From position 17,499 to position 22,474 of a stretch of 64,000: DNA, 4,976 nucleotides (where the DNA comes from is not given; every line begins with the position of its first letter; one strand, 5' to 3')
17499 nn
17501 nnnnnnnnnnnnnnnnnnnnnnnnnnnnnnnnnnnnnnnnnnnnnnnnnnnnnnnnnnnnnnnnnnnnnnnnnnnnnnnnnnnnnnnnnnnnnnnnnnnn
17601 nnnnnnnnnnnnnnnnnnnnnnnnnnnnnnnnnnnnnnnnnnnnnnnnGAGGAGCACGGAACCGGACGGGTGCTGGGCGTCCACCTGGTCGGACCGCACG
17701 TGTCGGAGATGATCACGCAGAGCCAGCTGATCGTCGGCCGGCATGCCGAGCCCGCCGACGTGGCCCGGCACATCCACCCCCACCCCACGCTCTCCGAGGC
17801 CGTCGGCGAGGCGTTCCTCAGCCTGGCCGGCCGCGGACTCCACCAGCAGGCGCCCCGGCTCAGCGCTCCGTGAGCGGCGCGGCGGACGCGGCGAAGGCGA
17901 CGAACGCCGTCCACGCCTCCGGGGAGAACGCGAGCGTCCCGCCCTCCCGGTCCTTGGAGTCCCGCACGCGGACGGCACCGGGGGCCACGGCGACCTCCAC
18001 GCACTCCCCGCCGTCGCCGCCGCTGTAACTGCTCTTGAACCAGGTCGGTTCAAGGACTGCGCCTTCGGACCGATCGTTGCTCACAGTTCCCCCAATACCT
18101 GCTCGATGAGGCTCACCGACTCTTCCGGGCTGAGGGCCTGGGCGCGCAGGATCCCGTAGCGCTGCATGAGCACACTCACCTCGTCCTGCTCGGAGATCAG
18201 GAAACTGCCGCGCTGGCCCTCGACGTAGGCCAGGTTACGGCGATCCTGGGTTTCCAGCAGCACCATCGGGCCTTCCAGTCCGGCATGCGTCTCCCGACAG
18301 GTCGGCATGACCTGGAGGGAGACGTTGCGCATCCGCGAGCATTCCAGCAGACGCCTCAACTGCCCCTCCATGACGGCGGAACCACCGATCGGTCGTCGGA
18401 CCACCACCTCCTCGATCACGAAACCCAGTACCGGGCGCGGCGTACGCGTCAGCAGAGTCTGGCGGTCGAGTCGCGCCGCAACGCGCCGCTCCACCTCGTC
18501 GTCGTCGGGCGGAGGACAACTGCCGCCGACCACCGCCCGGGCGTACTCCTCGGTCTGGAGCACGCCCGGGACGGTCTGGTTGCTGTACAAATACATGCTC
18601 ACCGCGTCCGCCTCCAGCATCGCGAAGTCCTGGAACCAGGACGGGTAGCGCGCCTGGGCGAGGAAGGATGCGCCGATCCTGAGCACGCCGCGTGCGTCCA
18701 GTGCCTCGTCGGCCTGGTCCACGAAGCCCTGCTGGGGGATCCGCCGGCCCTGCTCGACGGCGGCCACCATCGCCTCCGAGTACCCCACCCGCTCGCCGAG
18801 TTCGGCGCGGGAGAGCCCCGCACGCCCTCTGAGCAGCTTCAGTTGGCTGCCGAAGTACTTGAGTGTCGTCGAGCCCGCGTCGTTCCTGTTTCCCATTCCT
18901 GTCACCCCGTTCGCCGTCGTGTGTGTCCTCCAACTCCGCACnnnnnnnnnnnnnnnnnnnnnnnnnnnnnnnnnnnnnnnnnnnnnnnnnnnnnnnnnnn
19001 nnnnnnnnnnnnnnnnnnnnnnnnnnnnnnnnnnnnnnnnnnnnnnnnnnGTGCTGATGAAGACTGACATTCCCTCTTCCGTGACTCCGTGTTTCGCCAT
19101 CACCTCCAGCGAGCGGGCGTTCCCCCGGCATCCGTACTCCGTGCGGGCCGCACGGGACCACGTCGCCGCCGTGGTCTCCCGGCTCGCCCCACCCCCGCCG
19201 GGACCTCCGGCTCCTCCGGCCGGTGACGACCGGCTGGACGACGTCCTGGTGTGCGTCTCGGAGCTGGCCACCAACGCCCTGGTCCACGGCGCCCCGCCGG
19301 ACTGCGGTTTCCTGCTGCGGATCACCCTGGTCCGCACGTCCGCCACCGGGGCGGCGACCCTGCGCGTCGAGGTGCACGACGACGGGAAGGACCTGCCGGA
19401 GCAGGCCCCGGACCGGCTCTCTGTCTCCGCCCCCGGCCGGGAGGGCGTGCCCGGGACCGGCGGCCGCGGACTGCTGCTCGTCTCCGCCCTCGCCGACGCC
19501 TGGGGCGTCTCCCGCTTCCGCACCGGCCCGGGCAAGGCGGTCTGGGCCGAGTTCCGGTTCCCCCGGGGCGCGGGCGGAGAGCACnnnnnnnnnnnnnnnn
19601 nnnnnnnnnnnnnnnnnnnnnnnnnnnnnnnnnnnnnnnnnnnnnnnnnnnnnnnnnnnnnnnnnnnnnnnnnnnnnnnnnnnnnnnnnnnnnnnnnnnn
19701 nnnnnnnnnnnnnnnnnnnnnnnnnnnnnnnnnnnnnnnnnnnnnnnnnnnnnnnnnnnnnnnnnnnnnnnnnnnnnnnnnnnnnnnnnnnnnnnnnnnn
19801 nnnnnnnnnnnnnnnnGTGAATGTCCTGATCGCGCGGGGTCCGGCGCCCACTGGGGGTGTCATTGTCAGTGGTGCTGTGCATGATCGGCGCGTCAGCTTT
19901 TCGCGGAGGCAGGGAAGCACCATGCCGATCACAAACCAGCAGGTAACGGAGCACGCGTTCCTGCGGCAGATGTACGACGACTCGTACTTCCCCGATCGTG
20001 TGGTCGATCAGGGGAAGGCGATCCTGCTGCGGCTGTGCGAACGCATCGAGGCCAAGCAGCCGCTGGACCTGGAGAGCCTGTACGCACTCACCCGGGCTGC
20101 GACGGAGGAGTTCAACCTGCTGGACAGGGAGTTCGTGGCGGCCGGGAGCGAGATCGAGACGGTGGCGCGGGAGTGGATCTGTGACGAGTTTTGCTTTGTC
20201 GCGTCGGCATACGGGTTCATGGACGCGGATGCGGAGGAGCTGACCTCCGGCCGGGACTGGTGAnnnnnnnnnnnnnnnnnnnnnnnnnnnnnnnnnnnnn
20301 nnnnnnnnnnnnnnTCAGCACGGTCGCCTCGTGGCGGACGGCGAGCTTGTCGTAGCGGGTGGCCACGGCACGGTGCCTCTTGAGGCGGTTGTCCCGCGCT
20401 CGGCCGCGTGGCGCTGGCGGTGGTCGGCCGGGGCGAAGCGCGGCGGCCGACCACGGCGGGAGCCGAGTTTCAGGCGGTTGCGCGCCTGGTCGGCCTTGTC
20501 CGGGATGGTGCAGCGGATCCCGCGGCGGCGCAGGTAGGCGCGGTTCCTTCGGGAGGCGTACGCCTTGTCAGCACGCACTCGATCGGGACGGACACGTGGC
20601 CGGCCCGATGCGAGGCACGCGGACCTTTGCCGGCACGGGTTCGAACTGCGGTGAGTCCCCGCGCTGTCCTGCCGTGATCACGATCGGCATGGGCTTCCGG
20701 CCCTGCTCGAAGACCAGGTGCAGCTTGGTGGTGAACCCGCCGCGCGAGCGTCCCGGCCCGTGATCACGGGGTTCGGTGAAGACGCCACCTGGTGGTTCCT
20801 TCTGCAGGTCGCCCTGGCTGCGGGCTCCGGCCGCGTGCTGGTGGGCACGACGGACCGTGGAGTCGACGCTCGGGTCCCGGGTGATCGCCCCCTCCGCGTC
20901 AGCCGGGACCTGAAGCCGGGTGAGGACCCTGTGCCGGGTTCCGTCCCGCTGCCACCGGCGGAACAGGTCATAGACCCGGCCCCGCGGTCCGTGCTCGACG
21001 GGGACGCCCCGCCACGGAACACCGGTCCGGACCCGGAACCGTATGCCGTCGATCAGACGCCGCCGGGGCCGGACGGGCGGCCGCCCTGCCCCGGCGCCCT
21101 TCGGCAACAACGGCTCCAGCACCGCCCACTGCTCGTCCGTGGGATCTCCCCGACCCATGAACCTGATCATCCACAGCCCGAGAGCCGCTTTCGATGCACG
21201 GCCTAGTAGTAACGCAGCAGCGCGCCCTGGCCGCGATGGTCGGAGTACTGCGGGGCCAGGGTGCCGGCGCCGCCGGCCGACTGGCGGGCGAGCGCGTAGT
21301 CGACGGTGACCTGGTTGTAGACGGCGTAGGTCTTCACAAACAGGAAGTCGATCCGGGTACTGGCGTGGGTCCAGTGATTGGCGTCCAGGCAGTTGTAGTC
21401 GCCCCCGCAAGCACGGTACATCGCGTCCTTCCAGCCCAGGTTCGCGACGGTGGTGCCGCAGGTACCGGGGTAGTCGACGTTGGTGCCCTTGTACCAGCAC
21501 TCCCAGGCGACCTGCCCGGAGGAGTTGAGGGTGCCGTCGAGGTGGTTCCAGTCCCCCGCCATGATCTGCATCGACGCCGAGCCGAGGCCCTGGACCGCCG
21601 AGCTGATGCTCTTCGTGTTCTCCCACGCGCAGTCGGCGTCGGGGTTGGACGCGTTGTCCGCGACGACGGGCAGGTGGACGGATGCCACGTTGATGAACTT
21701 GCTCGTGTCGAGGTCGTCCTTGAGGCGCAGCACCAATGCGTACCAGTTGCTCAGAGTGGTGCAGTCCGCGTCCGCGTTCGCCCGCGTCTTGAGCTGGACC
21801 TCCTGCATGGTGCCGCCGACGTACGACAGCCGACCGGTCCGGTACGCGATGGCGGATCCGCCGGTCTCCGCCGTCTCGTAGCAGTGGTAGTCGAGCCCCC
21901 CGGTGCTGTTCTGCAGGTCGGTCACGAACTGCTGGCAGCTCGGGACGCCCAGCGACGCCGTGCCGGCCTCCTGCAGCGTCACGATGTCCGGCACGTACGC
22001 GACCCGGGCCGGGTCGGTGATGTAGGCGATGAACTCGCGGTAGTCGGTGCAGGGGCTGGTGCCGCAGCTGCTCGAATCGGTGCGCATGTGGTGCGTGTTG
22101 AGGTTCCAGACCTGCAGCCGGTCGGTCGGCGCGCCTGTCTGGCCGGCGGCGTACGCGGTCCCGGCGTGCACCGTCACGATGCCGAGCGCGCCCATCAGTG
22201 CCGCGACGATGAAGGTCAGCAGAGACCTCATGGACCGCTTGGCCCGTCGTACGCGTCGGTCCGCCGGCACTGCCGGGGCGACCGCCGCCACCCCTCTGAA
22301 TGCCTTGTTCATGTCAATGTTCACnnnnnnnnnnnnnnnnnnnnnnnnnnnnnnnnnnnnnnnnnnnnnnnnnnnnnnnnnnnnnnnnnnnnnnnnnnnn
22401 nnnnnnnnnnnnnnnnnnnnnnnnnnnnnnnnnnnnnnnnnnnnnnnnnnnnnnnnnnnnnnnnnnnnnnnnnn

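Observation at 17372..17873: Junction scar: 19-bp tandem triplication overlapping the amidase stop, followed by LysR and Lpd gene fragments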

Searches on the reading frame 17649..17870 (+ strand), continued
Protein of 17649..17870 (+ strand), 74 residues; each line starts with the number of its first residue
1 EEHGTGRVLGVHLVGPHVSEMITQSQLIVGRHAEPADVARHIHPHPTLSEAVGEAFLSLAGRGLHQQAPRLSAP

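Call 48: search_protein_families(library=ncbifam, proteins=[window:17664-17849:+], max_evalue=0.00001)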
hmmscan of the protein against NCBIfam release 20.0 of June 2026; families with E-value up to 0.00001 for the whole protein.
window:17664-17849:+ (62 aa): 3 families
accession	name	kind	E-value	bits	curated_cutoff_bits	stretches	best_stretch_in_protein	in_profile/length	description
TIGR01350.1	lipoamide_DH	equivalog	3.8e-15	55.5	408.8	1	2-60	402-460/461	dihydrolipoyl dehydrogenase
NF004946.0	PRK06292.2-4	subfamily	3.2e-08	32.7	634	1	1-57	416-473/487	dihydrolipoyl dehydrogenase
NF004947.0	PRK06292.2-5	equivalog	2.4e-07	30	592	1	2-57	405-461/474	dihydrolipoyl dehydrogenase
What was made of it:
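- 17663..17849 (+): Lpd (dihydrolipoyl dehydrogenase paralogue) remnant: the last 62 codons, aa 418-479, part of the dimerisation domain including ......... TIGR01350 positions 402-460 (call 48).
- Checked: 17664-17849 matches TIGR01350 positions 402-460 of 461 (E 4e-15, call 48).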

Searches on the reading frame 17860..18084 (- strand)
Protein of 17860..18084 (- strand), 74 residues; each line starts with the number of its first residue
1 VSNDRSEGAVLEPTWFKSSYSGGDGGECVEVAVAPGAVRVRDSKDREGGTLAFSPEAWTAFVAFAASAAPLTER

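Call 5: search_protein_families(library=pfam, proteins=[window:17863-18084:-], max_evalue=0.1)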
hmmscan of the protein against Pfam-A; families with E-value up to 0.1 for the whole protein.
window:17863-18084:- (74 aa): 1 family
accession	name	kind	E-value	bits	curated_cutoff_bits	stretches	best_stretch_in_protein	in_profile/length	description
PF04149.17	DUF397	-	4.3e-24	84.9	24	1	14-64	2-53/55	Domain of unknown function (DUF397)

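Call 26: find_encoding_contigs(protein=window:17860-18084:-, flank=4000, max_places=8)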
Protein window:17860-18084:- (74 aa): 1 contig read that carries it; 1 place shown.
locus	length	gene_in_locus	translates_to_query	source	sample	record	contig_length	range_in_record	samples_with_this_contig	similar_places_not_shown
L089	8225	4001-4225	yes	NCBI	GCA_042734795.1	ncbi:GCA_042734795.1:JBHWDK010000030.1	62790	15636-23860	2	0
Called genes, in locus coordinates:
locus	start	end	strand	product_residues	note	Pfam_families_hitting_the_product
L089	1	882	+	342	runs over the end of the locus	-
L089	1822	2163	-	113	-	PF18977:DUF5713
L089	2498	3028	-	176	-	PF13581:HATPase_c_2, PF02518:HATPase_c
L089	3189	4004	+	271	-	PF13560:HTH_31, PF01381:HTH_3 (weak), PF19054:DUF5753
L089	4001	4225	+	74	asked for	PF04149:DUF397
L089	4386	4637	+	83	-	-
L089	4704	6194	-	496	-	PF01425:Amidase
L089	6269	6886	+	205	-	PF00440:TetR_N, PF13977:TetR_C_6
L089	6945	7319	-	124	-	PF18029:Glyoxalase_6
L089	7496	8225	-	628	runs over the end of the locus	PF00069:Pkinase, PF07714:PK_Tyr_Ser-Thr, PF01636:APH (weak)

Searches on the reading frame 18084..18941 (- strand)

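Call 5: search_protein_families(library=pfam, proteins=[window:18084-18941:-], max_evalue=0.1)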
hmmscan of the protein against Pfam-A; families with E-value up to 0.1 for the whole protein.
window:18084-18941:- (286 aa): 3 families
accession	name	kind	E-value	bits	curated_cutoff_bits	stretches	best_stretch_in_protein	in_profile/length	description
PF19054.6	DUF5753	-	1.2e-51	175.3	23.4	1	103-281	1-178/178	Domain of unknown function (DUF5753)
PF13560.12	HTH_31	-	1.1e-13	51.7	27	1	30-88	2-61/64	Helix-turn-helix domain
PF01381.28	HTH_3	-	7.3e-06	26.4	23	1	34-81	1-48/55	Helix-turn-helix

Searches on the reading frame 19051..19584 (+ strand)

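Call 5: search_protein_families(library=pfam, proteins=[window:19051-19584:+], max_evalue=0.1)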
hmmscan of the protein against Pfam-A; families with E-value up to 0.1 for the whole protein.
window:19051-19584:+ (178 aa): 2 families
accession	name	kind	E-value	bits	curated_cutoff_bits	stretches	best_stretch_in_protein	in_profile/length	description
PF13581.12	HATPase_c_2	-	1.2e-12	48.3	27.4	1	58-165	25-124/127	Histidine kinase-like ATPase domain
PF02518.31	HATPase_c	-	1e-07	32.8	26.4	1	67-170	8-109/111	Histidine kinase-, DNA gyrase B-, and HSP90-like ATPase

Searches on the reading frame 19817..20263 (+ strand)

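Call 47: search_protein_families(library=pfam, proteins=[window:19817-20263:+], max_evalue=0.001)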
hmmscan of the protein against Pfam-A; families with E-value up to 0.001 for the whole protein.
window:19817-20263:+ (148 aa): 1 family
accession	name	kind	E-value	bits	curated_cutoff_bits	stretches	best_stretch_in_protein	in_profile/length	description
PF18977.5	DUF5713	-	2.6e-42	144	27.3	1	43-148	2-107/107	Family of unknown function (DUF5713)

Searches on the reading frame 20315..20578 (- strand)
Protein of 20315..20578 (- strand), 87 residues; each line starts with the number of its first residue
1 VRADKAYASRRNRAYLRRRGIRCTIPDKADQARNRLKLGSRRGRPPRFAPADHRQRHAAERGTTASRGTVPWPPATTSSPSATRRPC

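Call 47: search_protein_families(library=pfam, proteins=[window:20315-20578:-], max_evalue=0.001)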
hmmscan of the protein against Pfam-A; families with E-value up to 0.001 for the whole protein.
window:20315-20578:- (87 aa): 1 family
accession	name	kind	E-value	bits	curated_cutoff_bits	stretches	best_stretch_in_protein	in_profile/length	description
PF13586.12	DDE_Tnp_1_2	-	7.4e-05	23.5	29.2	1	1-61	1-50/86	Transposase DDE domain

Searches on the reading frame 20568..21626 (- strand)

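Call 47: search_protein_families(library=pfam, proteins=[window:20568-21626:-], max_evalue=0.001)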
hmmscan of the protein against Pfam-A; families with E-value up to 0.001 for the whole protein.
window:20568-21626:- (352 aa): 1 family
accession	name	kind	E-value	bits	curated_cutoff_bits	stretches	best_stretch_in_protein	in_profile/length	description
PF13340.11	DUF4096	-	1.7e-21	76.7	34.3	1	163-234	2-75/76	Putative transposase of IS4/5 family (DUF4096)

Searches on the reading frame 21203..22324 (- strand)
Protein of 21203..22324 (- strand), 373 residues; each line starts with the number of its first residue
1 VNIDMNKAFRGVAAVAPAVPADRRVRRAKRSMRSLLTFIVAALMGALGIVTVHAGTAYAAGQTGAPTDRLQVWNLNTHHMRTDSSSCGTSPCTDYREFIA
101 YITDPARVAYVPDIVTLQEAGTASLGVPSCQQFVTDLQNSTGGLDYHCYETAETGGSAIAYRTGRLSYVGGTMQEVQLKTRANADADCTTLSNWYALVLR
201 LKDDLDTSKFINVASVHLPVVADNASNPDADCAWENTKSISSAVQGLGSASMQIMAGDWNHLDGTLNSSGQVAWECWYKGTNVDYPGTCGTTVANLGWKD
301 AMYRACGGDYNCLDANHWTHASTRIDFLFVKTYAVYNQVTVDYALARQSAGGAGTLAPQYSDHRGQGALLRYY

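Call 47: search_protein_families(library=pfam, proteins=[window:21203-22324:-], max_evalue=0.001)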
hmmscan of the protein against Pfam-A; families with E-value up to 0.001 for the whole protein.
window:21203-22324:- (373 aa): 1 family
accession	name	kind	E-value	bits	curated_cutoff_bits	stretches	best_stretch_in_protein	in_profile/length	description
PF03372.29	Exo_endo_phos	-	0.0001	22.6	24.5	1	110-363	29-225/225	Endonuclease/Exonuclease/phosphatase family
